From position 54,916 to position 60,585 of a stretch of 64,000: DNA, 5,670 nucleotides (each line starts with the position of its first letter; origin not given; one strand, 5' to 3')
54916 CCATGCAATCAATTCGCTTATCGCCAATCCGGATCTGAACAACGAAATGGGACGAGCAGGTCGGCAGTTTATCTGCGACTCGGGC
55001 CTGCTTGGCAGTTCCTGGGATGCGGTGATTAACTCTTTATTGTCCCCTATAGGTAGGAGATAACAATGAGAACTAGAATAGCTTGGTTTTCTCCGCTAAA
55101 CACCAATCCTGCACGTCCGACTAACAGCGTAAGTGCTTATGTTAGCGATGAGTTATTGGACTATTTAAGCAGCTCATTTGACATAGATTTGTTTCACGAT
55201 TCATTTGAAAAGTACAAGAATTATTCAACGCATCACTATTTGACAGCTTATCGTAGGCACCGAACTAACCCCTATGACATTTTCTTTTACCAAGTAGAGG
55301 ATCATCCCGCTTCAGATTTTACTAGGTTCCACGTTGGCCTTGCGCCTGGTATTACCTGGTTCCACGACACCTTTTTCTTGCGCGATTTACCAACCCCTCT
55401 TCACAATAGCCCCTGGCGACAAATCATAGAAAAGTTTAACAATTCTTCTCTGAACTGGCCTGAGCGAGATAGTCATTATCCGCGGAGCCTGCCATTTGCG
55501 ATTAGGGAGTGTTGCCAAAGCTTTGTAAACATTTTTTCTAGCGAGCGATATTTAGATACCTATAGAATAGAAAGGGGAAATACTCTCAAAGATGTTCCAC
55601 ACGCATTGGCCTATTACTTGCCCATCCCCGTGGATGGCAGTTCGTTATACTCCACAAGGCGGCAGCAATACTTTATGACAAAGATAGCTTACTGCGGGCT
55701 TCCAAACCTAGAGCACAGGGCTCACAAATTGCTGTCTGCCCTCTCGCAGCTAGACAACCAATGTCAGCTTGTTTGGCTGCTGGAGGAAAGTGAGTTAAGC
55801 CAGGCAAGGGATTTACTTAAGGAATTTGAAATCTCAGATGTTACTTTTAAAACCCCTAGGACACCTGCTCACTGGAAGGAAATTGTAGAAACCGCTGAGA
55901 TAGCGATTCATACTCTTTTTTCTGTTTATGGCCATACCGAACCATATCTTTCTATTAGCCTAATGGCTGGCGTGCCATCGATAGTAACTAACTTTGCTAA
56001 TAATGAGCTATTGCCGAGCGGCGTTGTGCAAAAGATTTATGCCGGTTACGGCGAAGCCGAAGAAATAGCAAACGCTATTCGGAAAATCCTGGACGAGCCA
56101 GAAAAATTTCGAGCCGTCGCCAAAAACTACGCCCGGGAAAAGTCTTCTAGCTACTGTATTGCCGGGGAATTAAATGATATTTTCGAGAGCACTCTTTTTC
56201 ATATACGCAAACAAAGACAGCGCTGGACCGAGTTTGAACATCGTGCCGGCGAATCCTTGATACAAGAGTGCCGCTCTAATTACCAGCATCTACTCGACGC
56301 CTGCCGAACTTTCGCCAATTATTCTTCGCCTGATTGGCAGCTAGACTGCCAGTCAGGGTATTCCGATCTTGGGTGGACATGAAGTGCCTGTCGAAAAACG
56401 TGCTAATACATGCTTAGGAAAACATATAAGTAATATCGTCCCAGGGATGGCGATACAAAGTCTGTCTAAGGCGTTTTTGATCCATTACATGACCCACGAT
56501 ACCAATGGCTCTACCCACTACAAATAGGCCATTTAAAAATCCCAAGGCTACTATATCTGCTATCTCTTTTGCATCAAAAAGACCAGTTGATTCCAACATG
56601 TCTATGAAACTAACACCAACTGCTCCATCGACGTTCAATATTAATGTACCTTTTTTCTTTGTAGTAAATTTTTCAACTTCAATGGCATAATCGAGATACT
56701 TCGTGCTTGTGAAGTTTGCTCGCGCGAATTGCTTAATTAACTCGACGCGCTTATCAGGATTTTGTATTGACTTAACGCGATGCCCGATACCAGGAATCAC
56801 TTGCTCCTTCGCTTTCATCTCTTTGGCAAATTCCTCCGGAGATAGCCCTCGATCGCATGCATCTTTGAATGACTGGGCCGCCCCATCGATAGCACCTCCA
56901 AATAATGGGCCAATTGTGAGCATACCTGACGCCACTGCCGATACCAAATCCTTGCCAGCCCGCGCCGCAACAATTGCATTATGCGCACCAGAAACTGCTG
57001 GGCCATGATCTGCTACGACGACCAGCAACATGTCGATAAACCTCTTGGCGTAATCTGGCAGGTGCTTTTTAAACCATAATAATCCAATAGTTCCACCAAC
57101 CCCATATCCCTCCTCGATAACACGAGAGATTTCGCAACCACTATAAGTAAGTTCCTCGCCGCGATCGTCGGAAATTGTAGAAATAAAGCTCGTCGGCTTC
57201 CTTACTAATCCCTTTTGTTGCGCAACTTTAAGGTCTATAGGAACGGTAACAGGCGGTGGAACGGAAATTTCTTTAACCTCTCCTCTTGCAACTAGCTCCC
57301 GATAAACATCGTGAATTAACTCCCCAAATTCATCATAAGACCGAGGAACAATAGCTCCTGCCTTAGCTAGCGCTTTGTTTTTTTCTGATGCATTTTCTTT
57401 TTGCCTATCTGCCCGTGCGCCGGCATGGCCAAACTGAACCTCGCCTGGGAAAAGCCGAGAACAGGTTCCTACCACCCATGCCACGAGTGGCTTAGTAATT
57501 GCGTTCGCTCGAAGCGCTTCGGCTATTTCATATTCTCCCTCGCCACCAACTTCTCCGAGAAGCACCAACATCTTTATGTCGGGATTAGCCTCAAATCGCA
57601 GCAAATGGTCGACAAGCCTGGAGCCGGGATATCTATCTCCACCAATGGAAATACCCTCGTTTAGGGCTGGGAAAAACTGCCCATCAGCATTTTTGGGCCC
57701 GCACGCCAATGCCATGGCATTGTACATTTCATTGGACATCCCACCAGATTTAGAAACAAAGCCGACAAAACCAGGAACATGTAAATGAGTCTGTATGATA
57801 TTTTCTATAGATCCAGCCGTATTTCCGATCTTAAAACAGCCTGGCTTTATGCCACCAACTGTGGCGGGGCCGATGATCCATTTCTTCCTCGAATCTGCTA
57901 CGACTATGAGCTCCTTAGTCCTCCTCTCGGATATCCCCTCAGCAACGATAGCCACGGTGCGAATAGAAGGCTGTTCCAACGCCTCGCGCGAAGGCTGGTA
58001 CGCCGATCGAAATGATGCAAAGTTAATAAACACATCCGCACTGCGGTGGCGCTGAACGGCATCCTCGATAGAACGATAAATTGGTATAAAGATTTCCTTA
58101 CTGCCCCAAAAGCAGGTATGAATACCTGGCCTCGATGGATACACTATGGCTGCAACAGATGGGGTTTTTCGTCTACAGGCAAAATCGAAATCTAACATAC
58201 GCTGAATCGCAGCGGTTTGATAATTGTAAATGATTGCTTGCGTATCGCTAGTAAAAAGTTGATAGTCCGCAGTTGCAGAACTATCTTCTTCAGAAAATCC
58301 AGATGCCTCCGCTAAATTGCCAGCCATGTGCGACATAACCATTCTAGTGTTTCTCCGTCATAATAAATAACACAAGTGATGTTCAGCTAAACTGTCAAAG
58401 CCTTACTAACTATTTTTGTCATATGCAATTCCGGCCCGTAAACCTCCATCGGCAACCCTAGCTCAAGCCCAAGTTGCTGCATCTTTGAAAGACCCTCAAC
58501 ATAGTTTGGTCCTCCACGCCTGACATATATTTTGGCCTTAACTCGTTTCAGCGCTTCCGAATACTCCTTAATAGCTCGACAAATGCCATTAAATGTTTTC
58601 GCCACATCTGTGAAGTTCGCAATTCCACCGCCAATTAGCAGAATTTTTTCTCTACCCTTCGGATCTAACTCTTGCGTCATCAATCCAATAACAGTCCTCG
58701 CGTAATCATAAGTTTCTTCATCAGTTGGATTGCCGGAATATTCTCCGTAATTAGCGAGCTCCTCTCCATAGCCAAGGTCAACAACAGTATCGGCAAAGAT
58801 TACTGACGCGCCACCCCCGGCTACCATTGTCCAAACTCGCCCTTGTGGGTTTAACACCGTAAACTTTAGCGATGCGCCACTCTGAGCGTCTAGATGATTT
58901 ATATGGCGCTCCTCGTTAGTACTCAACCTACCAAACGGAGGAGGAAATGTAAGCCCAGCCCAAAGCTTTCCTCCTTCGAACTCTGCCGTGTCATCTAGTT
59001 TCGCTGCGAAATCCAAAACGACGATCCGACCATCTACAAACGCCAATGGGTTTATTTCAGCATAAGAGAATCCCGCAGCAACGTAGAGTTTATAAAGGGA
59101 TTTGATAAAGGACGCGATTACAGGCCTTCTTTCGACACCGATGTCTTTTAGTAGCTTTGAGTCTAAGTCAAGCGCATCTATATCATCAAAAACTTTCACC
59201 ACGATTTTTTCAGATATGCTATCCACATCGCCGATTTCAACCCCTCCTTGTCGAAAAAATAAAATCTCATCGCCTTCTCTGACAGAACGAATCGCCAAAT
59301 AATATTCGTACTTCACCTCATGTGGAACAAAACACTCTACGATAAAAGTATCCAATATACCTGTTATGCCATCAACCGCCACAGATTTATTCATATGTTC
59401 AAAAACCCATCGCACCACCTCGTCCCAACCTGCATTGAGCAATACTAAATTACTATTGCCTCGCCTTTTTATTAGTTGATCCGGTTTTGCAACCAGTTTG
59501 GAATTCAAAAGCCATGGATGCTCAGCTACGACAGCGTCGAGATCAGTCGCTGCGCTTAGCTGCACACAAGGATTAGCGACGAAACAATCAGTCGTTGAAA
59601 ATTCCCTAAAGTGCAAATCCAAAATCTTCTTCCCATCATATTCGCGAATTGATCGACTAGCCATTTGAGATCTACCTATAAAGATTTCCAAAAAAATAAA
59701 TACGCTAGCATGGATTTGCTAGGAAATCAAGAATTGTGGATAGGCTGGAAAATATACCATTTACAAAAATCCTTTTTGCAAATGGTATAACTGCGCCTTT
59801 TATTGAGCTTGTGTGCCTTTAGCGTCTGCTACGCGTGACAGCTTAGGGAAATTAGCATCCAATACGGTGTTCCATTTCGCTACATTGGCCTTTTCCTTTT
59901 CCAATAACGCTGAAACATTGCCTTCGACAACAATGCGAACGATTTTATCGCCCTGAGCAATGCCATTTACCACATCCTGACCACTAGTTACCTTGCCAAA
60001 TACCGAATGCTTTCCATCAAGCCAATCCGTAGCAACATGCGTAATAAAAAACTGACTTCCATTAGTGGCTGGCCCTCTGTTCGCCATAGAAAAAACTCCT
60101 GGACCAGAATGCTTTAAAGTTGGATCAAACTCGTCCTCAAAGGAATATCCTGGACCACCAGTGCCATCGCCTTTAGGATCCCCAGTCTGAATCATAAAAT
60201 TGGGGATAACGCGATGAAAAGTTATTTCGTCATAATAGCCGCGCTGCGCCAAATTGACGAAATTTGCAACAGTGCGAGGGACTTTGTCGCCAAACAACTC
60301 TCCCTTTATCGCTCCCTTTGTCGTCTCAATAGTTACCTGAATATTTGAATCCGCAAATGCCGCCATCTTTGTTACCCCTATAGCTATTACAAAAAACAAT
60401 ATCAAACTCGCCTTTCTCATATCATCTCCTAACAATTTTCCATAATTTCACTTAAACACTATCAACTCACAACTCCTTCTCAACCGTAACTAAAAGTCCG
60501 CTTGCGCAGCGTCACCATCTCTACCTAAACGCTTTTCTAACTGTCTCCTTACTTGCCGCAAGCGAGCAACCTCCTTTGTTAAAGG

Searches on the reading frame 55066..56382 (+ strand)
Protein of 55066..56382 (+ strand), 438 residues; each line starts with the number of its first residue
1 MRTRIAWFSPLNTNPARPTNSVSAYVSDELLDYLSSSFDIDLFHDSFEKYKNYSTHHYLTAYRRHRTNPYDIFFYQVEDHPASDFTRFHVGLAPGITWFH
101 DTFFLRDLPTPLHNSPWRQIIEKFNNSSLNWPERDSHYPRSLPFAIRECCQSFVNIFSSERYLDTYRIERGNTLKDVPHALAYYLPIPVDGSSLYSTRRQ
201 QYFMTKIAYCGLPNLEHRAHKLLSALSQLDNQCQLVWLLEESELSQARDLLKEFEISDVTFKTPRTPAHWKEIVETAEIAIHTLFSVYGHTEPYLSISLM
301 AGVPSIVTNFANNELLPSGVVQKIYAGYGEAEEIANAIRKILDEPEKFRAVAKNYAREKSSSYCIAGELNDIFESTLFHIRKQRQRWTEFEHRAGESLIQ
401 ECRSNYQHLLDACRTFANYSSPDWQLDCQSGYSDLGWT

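Call 25: search_protein_families(library=pfam, proteins=[window:55066-56382:+], max_evalue=0.00001)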
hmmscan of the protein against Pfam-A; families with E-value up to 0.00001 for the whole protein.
window:55066-56382:+ (438 aa): 0 families

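Call 38: search_protein_families(library=pfam, proteins=[window:55066-56382:+], max_evalue=0.01)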
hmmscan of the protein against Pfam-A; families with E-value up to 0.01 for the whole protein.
window:55066-56382:+ (438 aa): 2 families
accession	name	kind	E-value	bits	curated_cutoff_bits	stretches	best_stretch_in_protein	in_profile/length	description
PF00534.26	Glycos_transf_1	-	0.00053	20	26.4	1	216-358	27-171/172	Glycosyl transferases group 1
PF13692.12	Glyco_trans_1_4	-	0.0048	17.6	27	1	217-343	15-141/142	Glycosyl transferases group 1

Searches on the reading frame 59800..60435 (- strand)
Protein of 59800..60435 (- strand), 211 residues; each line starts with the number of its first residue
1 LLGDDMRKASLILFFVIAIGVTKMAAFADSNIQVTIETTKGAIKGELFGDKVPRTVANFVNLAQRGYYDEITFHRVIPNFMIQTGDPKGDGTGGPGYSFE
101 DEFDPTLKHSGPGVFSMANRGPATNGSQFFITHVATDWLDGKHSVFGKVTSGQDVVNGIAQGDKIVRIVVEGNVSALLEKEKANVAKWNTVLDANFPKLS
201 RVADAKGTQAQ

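Call 3: search_protein_families(library=pfam, proteins=[window:59800-60435:-], max_evalue=1)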
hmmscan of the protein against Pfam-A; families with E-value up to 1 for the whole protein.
window:59800-60435:- (211 aa): 1 family
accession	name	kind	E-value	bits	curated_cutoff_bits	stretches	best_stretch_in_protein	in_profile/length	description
PF00160.26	Pro_isomerase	-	9e-48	162.9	21.7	1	34-163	2-141/159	Cyclophilin type peptidyl-prolyl cis-trans isomerase/CLD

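Call 4: search_protein_families(library=ncbifam, proteins=[window:59800-60435:-], max_evalue=1)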
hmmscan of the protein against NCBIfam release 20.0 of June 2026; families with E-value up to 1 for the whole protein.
window:59800-60435:- (211 aa): 4 families
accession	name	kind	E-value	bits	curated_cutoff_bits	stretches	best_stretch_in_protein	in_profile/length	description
NF008151.0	PRK10903.1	equivalog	3.3e-22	78.9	308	1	15-162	11-165/190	peptidylprolyl isomerase A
NF008057.0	PRK10791.1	equivalog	3e-16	59.6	297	1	34-160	2-137/164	peptidylprolyl isomerase B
NF006261.0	PRK08406.1-5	equivalog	0.0084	15.7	231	1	143-187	13-56/173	transcription elongation factor NusA-like protein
TIGR03268.1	methan_mark_3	equivalog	0.069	11.8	234.45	1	142-193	145-194/503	methyl-coenzyme M reductase-associated protein Mmp3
